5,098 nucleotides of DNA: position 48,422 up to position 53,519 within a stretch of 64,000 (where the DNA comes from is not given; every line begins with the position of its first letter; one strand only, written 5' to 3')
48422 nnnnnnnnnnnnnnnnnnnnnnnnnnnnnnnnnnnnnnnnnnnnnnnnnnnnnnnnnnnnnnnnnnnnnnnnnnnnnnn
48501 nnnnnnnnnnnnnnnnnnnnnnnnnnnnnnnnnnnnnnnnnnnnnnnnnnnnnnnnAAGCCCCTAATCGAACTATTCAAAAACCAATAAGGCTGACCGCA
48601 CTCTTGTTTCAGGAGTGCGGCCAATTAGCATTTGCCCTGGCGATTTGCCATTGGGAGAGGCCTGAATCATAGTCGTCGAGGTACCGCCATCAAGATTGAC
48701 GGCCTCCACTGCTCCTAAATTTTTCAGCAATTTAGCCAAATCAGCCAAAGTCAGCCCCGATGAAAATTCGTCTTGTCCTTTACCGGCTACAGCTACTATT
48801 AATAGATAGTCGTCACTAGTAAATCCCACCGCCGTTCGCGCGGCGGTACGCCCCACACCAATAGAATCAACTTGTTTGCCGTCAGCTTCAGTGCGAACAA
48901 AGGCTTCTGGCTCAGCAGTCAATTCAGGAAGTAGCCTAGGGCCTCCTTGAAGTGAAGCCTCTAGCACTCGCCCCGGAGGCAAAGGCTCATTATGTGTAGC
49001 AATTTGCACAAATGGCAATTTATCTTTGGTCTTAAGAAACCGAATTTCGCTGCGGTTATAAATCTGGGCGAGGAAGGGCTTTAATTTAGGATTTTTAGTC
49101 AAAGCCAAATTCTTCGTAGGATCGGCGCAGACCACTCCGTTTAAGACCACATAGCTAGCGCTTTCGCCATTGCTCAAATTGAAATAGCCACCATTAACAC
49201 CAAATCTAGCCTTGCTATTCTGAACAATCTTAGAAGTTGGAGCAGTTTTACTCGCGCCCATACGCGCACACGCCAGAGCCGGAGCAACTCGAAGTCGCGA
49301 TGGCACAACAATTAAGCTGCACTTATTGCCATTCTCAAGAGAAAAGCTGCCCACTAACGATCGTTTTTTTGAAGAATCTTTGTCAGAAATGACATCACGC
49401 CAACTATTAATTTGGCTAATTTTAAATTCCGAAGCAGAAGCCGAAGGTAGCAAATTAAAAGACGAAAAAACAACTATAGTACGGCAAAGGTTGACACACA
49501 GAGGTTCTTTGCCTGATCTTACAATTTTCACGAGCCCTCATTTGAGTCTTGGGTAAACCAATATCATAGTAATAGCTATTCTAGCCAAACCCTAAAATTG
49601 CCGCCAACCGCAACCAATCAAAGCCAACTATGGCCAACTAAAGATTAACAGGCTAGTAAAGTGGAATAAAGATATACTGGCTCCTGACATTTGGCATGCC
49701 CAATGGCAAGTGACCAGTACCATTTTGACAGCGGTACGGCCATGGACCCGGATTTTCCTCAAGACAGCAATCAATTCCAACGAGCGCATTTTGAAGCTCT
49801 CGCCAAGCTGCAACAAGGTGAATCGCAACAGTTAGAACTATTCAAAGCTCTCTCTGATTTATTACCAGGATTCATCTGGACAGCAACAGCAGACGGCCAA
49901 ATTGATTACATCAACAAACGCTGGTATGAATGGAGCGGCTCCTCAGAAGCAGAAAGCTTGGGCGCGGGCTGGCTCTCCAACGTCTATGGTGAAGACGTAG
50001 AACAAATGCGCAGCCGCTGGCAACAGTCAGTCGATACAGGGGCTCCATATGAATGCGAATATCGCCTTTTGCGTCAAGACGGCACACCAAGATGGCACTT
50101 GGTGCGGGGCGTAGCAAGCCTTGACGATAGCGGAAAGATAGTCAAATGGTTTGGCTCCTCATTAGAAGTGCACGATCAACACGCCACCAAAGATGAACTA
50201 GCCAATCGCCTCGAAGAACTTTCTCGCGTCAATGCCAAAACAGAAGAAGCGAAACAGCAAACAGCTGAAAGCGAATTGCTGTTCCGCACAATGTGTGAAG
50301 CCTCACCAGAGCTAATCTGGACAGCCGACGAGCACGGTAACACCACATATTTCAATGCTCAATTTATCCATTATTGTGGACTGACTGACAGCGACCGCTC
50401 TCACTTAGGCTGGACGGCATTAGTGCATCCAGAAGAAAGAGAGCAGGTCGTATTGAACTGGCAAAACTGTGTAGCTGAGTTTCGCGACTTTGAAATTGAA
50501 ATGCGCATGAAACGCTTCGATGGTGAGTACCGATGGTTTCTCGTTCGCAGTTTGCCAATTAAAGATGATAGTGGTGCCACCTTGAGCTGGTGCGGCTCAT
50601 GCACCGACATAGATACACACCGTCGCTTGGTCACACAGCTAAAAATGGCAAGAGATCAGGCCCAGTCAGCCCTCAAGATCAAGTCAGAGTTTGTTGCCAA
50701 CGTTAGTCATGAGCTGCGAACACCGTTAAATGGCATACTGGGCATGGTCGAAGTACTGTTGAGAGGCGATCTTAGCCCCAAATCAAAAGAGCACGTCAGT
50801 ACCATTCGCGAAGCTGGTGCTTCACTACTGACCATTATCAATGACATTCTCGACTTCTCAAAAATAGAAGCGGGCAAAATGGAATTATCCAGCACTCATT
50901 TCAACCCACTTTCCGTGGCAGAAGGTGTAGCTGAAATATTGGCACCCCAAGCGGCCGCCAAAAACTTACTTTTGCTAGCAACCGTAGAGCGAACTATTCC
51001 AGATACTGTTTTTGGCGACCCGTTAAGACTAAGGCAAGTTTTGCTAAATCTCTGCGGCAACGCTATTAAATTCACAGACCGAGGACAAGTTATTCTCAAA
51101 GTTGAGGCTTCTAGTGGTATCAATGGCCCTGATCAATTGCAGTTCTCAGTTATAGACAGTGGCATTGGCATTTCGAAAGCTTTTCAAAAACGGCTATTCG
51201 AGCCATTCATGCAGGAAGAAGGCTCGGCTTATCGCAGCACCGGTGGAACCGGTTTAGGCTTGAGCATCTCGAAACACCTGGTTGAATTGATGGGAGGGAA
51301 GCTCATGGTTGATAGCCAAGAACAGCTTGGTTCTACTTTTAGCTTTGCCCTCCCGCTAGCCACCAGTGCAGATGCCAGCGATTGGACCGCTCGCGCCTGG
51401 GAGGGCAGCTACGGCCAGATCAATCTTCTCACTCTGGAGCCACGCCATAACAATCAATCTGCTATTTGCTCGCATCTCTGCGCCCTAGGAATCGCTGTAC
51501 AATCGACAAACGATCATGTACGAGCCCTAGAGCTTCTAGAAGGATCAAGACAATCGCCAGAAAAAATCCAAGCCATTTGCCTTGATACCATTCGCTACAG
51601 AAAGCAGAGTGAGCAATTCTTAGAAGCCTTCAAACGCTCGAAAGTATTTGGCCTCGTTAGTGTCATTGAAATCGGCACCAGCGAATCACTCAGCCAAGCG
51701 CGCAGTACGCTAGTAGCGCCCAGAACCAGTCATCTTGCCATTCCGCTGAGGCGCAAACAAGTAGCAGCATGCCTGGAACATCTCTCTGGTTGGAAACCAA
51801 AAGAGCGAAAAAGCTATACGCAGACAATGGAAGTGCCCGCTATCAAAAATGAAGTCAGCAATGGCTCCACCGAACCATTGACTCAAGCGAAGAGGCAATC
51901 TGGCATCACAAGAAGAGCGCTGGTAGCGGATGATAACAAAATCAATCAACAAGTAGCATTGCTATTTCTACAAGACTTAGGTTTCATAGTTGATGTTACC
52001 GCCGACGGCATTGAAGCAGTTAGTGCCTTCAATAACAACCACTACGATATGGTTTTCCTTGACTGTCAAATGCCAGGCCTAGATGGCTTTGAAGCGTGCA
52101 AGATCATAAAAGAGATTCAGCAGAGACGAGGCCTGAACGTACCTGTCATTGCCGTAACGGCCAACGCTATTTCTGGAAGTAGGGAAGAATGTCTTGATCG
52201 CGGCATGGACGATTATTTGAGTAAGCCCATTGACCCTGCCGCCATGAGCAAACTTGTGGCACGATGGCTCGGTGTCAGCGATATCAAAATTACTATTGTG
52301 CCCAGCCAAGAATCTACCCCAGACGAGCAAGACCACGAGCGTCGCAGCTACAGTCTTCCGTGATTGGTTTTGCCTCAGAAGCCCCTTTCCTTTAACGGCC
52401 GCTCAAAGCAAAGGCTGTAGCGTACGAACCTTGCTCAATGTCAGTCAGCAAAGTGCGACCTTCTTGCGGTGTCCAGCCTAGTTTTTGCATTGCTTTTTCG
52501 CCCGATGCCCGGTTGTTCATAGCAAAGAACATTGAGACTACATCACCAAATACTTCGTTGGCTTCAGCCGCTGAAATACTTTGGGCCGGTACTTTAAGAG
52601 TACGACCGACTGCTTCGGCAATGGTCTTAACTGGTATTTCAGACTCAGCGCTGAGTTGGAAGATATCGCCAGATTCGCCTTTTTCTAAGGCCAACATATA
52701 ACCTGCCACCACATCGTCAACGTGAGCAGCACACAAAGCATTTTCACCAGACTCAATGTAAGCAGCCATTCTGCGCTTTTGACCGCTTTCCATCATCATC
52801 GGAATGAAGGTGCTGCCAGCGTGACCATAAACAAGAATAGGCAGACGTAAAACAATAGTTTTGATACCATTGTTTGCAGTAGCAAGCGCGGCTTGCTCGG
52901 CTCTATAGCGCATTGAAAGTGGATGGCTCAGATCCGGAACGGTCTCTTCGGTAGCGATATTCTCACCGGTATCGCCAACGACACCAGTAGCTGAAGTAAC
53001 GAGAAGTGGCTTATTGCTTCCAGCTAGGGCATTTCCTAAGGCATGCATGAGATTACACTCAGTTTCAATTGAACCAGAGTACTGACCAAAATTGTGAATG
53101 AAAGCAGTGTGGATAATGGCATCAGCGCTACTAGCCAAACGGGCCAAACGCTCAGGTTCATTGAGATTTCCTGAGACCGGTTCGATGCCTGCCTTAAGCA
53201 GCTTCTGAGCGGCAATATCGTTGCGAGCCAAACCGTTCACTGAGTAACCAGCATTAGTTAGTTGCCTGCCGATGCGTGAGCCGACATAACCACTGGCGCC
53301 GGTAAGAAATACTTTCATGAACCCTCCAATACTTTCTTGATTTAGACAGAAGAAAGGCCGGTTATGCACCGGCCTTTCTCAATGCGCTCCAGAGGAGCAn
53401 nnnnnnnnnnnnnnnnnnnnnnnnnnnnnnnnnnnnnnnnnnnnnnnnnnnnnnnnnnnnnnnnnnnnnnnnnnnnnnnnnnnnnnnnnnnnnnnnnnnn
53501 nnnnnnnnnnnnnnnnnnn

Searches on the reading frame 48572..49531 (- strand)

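Call 3: search_protein_families(library=pfam, proteins=[window:48572-49531:-], max_evalue=0.01)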
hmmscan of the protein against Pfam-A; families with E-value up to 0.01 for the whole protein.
window:48572-49531:- (319 aa): 1 family
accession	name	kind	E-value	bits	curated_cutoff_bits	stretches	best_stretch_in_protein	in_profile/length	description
PF09992.14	NAGPA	-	9.6e-26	91.4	25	1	107-318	2-169/169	Phosphodiester glycosidase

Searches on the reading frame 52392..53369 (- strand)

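Call 60: search_protein_families(library=pfam, proteins=[window:52392-53369:-], max_evalue=0.00001)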
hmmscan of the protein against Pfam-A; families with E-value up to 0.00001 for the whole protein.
window:52392-53369:- (325 aa): 5 families
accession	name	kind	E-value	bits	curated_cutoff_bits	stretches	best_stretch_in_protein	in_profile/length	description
PF01370.27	Epimerase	-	3.9e-19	69.4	20.9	1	20-238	1-238/240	NAD dependent epimerase/dehydratase family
PF13460.12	NAD_binding_10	-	7.4e-10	39.4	27.2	1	24-180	1-147/184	NAD(P)H-binding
PF01073.25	3Beta_HSD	-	3.3e-09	36.6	22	1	22-229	2-230/280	3-beta hydroxysteroid dehydrogenase/isomerase family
PF04321.23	RmlD_sub_bind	-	2.6e-08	33.7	27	1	18-271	1-244/287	RmlD substrate binding domain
PF05368.20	NmrA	-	2.9e-08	34.1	27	1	19-111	4-94/298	NmrA-like family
